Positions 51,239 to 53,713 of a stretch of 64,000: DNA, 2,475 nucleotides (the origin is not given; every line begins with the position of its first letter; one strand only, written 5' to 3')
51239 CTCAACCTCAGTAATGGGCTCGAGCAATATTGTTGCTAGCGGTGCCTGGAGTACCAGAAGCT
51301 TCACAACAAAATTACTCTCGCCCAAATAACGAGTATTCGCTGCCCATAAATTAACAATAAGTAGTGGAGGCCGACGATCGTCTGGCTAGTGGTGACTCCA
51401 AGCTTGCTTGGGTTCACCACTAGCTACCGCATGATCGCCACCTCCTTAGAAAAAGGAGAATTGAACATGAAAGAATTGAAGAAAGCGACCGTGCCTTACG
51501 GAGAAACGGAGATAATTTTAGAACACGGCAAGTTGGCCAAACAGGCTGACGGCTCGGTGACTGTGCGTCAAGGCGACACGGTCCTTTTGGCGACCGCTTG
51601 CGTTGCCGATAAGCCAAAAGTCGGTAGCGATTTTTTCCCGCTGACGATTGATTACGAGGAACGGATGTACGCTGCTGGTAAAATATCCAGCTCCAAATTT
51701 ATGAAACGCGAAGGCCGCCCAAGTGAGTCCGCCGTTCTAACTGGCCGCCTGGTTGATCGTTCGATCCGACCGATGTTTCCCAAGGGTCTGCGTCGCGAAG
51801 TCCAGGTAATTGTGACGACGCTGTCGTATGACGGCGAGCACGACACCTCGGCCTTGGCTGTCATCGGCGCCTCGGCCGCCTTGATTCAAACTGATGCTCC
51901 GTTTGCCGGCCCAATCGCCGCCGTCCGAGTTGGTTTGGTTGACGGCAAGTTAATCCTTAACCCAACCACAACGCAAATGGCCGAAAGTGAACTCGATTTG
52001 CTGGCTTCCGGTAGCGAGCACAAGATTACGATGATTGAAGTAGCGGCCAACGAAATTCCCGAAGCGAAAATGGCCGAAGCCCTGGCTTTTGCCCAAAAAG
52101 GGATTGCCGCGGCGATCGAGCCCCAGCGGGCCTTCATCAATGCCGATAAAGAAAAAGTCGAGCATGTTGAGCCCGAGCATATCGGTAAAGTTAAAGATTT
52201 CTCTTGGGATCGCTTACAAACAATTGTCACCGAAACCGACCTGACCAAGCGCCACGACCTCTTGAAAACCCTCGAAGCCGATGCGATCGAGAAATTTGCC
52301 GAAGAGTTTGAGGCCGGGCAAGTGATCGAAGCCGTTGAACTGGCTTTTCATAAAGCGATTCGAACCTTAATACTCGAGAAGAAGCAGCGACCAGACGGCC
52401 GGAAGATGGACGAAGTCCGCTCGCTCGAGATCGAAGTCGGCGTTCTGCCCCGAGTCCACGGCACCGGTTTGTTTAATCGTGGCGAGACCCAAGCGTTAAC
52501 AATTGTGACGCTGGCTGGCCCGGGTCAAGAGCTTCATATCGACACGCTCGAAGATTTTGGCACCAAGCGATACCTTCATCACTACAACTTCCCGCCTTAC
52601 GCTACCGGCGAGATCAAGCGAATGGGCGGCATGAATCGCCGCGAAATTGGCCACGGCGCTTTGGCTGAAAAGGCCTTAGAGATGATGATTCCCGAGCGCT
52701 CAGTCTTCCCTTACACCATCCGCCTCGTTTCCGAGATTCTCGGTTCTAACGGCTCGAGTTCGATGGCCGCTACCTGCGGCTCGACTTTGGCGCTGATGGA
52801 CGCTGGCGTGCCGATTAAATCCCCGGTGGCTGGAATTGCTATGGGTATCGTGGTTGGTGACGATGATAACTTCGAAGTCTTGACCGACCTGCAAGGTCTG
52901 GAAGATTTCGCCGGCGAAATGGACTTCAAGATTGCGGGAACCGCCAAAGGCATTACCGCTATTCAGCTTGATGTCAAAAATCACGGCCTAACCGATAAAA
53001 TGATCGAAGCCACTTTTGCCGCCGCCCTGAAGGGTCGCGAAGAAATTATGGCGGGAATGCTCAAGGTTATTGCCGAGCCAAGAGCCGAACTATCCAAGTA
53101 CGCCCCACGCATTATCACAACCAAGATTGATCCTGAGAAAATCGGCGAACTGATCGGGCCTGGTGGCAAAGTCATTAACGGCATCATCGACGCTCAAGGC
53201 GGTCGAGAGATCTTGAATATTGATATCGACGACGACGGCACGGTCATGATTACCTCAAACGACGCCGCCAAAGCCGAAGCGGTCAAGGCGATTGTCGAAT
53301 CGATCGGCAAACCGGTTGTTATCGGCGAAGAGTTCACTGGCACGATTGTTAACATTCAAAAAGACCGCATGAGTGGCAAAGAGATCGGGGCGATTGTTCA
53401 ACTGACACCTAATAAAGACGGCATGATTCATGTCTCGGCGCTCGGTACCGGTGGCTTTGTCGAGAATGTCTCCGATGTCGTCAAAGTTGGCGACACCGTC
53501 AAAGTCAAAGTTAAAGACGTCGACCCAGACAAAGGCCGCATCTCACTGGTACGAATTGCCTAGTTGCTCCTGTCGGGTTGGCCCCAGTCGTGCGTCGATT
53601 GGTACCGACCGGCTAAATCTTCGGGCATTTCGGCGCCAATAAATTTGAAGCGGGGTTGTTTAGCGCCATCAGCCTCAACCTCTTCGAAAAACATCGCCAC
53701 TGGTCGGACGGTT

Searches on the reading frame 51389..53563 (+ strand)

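Call 75: search_protein_families(library=pfam, max_evalue=0.001, proteins=[window:51389-53563:+])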
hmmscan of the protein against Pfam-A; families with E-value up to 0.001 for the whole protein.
window:51389-53563:+ (724 aa): 5 families
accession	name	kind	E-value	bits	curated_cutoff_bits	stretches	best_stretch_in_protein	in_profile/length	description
PF01138.27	RNase_PH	-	6.1e-56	188.8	25.5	2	42-171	5-130/130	3' exoribonuclease family, domain 1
PF03725.20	RNase_PH_C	-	1.4e-17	63.8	20.8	1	174-238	1-67/67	3' exoribonuclease family, domain 2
PF00575.29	S1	-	3.6e-11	43.7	22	1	645-720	4-71/74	S1 RNA binding domain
PF03726.19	PNPase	-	4.1e-06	27.6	24.6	1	267-339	5-81/81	Polyribonucleotide nucleotidyltransferase, RNA binding domain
PF00013.35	KH_1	-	7.3e-05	22.9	21.5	1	577-636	3-65/66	KH domain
